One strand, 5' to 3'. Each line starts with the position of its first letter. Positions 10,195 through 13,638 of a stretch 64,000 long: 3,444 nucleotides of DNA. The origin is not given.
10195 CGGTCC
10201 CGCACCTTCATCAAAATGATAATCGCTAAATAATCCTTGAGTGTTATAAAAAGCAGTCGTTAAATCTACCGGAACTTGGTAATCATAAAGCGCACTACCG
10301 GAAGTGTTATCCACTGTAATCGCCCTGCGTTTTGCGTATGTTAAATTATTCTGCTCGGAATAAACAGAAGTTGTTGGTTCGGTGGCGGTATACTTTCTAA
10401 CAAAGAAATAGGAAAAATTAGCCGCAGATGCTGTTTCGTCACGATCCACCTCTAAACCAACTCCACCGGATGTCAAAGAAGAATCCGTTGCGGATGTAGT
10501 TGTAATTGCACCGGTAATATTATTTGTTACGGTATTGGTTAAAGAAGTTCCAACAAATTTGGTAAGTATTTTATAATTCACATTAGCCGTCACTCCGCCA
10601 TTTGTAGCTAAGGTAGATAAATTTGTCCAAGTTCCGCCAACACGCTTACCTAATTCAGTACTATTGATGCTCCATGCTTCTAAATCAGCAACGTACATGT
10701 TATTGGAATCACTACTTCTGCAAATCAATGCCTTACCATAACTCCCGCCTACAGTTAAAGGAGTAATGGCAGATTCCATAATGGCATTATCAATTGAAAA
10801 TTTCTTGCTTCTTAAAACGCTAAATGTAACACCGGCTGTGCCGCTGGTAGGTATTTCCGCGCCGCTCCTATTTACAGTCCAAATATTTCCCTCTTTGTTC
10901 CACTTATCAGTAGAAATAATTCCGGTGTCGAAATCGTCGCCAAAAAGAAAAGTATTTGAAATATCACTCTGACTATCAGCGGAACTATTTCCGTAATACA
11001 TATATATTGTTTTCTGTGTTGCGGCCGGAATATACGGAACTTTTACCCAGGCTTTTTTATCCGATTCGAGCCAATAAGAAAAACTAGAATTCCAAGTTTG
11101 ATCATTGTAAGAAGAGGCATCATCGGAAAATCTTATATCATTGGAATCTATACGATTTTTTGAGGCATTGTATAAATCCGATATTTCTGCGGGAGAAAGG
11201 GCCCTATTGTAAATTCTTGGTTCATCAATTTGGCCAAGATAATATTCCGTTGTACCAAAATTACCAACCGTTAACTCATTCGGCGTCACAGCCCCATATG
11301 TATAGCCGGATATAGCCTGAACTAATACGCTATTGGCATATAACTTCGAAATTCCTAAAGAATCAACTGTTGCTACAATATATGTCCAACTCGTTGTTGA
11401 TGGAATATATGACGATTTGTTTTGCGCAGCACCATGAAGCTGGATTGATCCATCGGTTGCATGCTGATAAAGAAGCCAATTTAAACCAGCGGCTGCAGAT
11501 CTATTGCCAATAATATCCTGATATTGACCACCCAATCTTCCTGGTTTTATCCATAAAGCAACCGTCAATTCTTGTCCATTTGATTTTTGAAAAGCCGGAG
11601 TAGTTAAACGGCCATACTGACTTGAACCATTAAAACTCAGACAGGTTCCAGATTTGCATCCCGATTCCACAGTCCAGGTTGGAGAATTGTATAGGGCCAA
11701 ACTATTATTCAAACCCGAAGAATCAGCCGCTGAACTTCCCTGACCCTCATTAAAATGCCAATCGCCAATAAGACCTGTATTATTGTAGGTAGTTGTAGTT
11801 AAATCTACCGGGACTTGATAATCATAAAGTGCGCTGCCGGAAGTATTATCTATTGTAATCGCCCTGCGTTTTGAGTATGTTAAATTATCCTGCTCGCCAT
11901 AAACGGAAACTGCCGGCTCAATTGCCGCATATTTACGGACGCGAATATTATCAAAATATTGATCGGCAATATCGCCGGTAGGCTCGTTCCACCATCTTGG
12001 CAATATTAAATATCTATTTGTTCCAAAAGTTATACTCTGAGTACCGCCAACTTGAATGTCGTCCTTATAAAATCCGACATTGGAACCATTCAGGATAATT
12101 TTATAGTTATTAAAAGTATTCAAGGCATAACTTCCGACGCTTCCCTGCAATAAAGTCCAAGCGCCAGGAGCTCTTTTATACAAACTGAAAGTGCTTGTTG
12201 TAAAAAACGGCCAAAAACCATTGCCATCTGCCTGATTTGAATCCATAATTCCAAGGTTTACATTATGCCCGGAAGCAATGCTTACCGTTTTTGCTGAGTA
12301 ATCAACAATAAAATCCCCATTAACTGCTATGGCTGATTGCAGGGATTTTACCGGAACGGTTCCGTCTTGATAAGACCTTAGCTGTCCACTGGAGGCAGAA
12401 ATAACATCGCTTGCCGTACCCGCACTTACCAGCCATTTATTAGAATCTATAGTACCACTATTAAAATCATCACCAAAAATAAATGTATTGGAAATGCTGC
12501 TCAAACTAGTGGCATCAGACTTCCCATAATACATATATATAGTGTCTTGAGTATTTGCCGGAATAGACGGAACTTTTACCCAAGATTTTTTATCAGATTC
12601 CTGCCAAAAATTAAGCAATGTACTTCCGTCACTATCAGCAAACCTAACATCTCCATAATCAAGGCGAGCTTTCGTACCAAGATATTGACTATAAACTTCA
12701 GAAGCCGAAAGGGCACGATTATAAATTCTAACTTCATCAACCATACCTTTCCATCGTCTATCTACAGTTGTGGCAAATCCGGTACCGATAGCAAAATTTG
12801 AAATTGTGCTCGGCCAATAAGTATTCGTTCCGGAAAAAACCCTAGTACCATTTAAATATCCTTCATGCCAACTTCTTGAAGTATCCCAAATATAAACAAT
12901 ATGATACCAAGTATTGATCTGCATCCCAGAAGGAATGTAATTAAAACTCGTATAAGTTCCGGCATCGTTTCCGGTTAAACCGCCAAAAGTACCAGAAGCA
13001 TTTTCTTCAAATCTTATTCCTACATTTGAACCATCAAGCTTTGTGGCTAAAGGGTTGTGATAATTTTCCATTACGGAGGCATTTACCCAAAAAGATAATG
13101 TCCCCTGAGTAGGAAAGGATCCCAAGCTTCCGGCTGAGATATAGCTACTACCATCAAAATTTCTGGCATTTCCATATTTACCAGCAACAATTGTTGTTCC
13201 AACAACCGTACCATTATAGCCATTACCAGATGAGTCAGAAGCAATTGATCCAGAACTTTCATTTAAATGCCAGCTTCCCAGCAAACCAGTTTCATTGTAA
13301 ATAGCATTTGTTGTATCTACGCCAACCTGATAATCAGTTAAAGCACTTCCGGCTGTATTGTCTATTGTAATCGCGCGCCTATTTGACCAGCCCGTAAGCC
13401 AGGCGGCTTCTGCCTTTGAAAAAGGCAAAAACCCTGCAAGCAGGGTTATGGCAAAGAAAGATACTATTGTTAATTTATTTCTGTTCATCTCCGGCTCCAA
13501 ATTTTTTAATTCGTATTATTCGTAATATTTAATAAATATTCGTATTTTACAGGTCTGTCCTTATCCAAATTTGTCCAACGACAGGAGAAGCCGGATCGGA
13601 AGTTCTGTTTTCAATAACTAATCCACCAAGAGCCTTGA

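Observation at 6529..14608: Giant 2323-aa surface protein built from repeated split-DUF2341/nested-LamG modules, paired with a glycine-rich tail-fibre-motif protein downstream of polysaccharide export genes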

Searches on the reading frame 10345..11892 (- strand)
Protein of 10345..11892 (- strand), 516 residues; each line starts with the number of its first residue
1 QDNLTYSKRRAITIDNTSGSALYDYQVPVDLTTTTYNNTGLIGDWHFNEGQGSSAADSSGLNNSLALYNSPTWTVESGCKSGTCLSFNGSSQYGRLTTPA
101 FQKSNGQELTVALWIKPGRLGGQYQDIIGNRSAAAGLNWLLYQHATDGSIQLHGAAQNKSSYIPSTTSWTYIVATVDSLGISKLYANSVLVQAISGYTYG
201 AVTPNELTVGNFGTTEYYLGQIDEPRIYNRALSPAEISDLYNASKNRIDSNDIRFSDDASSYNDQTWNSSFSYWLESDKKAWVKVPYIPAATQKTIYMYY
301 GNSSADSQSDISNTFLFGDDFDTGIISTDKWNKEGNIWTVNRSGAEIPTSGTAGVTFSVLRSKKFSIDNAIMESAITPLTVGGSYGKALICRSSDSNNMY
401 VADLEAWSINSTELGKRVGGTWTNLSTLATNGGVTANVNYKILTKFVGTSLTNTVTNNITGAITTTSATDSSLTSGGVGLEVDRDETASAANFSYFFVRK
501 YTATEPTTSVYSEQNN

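Call 25: search_solved_structures(query=A1, max_evalue=0.01)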
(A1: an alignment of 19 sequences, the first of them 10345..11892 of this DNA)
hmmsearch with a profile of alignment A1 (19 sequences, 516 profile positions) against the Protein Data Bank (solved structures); distinct sequences matched with E-value up to 0.01: 54.
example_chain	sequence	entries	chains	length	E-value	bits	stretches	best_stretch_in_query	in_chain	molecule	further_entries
4qvs_A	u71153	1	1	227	3.3e-26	95.8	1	49-244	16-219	S-layer domain-containing protein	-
5hon_A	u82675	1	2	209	1.6e-24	90.2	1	55-246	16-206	Extracellular arabinanase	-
5ho0_A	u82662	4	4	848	1.3e-23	87.2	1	36-246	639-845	Extracellular arabinanase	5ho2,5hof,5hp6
3qcw_A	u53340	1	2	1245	7e-17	65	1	47-210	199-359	Neurexin-1-alpha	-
3r05_A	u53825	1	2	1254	6.1e-16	61.9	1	47-210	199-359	Neurexin-1-alpha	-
3poy_A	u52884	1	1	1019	6.2e-13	52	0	84-215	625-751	Neurexin-1-alpha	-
1dll_A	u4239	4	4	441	1.3e-10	44.3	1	54-247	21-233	TETANUS TOXIN | Tetanus toxin (Tentoxylysin)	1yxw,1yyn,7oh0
1dfq_A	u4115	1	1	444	1.4e-10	44.3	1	54-247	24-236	TETANUS TOXIN HC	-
3hmy_A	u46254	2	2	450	1.4e-10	44.2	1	54-247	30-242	Tetanus toxin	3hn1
7by4_A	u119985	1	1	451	1.4e-10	44.2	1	54-247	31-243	Tetanus toxin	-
1a8d_A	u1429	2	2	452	1.4e-10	44.2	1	54-247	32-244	TETANUS NEUROTOXIN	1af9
9fyq_C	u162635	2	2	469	1.6e-10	44.1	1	54-247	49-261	Tetanus toxin heavy chain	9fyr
1d0h_A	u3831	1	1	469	1.6e-10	44.1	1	54-247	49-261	PROTEIN (TETANUS TOXIN HC)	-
1fv2_A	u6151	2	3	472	1.6e-10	44.1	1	54-247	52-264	TETANUS TOXIN HEAVY CHAIN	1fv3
1diw_A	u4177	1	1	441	2.4e-10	43.5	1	54-247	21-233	TETANUS TOXIN HC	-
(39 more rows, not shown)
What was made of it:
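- The best solved LamG match is an S-layer domain protein (4qvs), followed by the C-terminal LamG of a GH43 arabinanase (call 25).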

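Call 35: predict_structure(alignment_id=A1)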
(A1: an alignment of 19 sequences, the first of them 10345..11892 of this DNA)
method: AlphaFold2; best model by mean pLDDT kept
length: 516 residues; sequences in the alignment: 19
mean_pLDDT: 77.3   pTM: 0.70
mean pLDDT of the five models: 77.3, 75.1, 74.2, 73.1, 72.7
residues with pLDDT >= 90: 101; 70-90: 260; 50-70: 141; < 50: 14
segments of 3 or more residues with pLDDT < 50: 407-409, 514-516
pLDDT, mean of each block of 10 residues (from residue 1): 85 91 92 64 73 72 78 73 83 77 63 88 80 65 86 68 86 89 92 79 71 80 88 86 68 88 90 81 95 92 81 90 79 78 70 61 77 81 62 59 55 67 69 65 85 73 75 76 62 86 87 51
secondary structure, 60 per line:
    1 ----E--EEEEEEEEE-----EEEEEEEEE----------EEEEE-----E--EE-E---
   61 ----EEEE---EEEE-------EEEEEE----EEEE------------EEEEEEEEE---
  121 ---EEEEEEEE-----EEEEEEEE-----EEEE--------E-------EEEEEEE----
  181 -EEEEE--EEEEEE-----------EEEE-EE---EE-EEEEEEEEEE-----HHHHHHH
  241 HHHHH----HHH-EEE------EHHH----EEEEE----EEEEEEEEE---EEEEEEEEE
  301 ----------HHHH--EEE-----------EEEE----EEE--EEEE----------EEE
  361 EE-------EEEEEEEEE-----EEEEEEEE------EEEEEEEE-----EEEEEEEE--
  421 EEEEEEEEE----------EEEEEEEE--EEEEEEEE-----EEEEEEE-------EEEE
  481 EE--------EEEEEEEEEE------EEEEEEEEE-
elements in order: E8-16 E22-30 E41-45 E65-68 E72-75 E83-88 E93-96 E109-117 E124-131 E137-144 E150-153 E170-176 E182-186 E189-194 E206-209 E219-228 H234-245 E254-256 E271-275 E280-288 E292-300 H311-314 E317-319 E331-334 E339-341 E344-347 E358-362 E370-378 E384-391 E398-405 E411-418 E421-429 E440-447 E450-457 E463-469 E477-482 E491-500 E507-515
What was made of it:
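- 10369..11880 (-): Module 2 (aa 537-1040). N-strands 11782-11880, LamG_3 11149-11781, DUF2341 C-part 10957-11148, JR3 10369-10956. The N-strands score pLDDT 85-92 and the DUF2341 C-part 88-95 (call 35).
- On Structural DUF2341 domain with nested LamG (split scaffold): In the AF2 module model the N strands are assigned as beta strands at pLDDT 85-92 and pTM is 0.70 (call 35).
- In the module-2 model the secondary-structure elements appear in the same order, with the LamG between them (call 35).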

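Call 40: fold_search(model_id=the predicted structure, library=pdb)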
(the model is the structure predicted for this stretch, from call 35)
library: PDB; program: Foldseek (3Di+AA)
matches with E <= 10: 1726; with E <= 0.001: 517
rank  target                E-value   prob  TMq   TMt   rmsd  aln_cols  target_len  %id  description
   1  7by5                  7.0e-12  1.00  0.33  0.14  20.4       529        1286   12  Tetanus neurotoxin mutant-(H233A/E234Q/H237A/Y375F) (released 2021-02-17)
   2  1a8d                  8.1e-12  1.00  0.33  0.37  18.2       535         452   13  TETANUS TOXIN C FRAGMENT (released 1998-10-14)
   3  1af9                  9.0e-12  1.00  0.33  0.38  19.0       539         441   13  TETANUS NEUROTOXIN C FRAGMENT (released 1998-04-29)
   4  1diw                  1.3e-11  1.00  0.35  0.40  18.8       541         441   12  THE HC FRAGMENT OF TETANUS TOXIN COMPLEXED WITH GALACTOSE (released 2000-03-24)
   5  7ce2_A                1.7e-11  1.00  0.34  0.39  20.2       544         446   12  The Crystal structure of TeNT Hc complexed with neutralizing antibody (released 2021-04-07)
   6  3hmy_A                2.2e-11  1.00  0.34  0.40  18.8       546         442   12  Crystal structure of HCR/T complexed with GT2 (released 2009-07-14)
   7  5n0b_A                3.9e-11  1.00  0.33  0.14  20.1       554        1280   12  Crystal structure of the tetanus neurotoxin in complex with GD1a (released 2017-06-21)
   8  9fyq_C                1.3e-10  1.00  0.33  0.39  19.6       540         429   13  Cryo-EM structure of native SV2A in complex with TeNT-Hc, gangliosides and Pro-Macrobody 5 (released 2025-05-21)
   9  3r4s_A                1.4e-10  1.00  0.33  0.39  20.9       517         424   10  Cell entry of botulinum neurotoxin type C is dependent upon interaction with two ganglioside molecules (released 2011-06-08)
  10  3rmy_D                2.8e-10  1.00  0.32  0.40  19.5       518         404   12  Crystal structure of HCR/D W1238A mutant (released 2011-06-01)
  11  1fv2_A                2.8e-10  1.00  0.33  0.37  19.2       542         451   12  The Hc fragment of tetanus toxin complexed with an analogue of its ganglioside receptor GT1B (released 2001-09-05)
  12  3rmy_C                3.6e-10  1.00  0.32  0.40  19.6       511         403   12  Crystal structure of HCR/D W1238A mutant (released 2011-06-01)
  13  3n7m                  4.1e-10  1.00  0.31  0.38  19.9       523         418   11  Crystal structure of W1252A mutant of HCR D/C VPI 5995 (released 2010-09-08)
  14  5n0c_B                5.5e-10  1.00  0.34  0.14  20.3       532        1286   13  Crystal structure of the tetanus neurotoxin in complex with GM1a (released 2017-06-21)
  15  3r4u_A                6.1e-10  1.00  0.32  0.38  20.0       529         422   10  Cell entry of botulinum neurotoxin type C is dependent upon interaction with two ganglioside molecules (released 2011-06-08)
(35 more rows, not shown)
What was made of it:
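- The LamG parts match solved lectin-like or CBM-type LamG domains: S-layer protein 4qvs at 3e-26, arabinanase 5ho0, and TeNT/BoNT Hc (calls 25, 40).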

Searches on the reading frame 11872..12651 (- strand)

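Call 10: search_protein_families(library=pfam, proteins=[window:11872-12651:-], max_evalue=1)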
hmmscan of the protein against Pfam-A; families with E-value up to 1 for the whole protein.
seq(260 aa): 1 family
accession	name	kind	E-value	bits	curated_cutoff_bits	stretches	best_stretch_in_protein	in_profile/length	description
PF10102.14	DUF2341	-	9.4e-21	74.5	23.4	1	1-74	4-82/84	Domain of unknown function (DUF2341)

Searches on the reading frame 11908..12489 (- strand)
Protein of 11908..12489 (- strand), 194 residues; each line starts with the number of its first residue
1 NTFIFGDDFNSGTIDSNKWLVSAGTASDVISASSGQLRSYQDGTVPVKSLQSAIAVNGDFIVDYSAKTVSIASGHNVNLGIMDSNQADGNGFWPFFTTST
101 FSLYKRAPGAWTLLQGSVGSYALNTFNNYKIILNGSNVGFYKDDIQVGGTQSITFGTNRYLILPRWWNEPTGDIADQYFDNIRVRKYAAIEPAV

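Call 58: search_solved_structures(query=A2, max_evalue=5)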
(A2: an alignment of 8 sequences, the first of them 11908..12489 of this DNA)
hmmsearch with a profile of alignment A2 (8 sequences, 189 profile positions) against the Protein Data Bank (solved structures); distinct sequences matched with E-value up to 5: 5.
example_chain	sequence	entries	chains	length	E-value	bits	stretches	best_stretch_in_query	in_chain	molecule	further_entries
4b1l_A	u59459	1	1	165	0.043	17.7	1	14-175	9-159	LEVANASE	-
4azz_A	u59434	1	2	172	0.05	17.5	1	14-175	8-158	LEVANASE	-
6yp6_A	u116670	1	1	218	0.092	16.6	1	75-152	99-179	NanS-p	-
4qvs_A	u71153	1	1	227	0.36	14.7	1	56-158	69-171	S-layer domain-containing protein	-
2xh6_A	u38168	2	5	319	4.3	11.2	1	17-108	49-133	HEAT-LABILE ENTEROTOXIN B CHAIN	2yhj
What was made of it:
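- JR3 weakly resembles the CBM66 of levanase (E=0.04; call 58).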

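Call 59: search_protein_families(library=pfam, alignment_id=A2, max_evalue=1)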
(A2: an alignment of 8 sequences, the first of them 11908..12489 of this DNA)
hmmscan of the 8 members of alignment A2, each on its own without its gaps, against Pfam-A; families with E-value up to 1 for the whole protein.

A. member 1, window:11908-12489:- (194 aa): 0 families

B. families by the number of members that match (of 8 scanned): 2 families
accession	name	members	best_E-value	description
PF13385.13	Laminin_G_3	3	0.00043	Concanavalin A-like lectin/glucanases superfamily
PF23122.1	C2_ITFG1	1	0.08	ITFG1, C2 domain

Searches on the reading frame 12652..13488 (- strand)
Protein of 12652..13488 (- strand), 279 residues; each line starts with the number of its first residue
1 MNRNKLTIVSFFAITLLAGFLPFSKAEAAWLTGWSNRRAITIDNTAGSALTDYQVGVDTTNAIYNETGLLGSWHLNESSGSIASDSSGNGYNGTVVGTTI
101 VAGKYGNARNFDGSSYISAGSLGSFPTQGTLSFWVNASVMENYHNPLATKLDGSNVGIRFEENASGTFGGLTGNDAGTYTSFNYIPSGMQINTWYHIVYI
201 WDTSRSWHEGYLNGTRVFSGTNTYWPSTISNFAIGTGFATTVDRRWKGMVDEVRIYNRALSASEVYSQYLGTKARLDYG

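Call 10: search_protein_families(library=pfam, proteins=[window:12652-13488:-], max_evalue=1)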
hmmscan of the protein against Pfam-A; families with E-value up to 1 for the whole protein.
seq(279 aa): 2 families
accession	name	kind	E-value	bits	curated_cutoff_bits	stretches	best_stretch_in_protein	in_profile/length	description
PF13385.13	Laminin_G_3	-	6.4e-20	72.3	27.6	1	112-265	2-150/151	Concanavalin A-like lectin/glucanases superfamily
PF02973.23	Sialidase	-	0.098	12.6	26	1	211-270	122-186/189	Sialidase, N-terminal domain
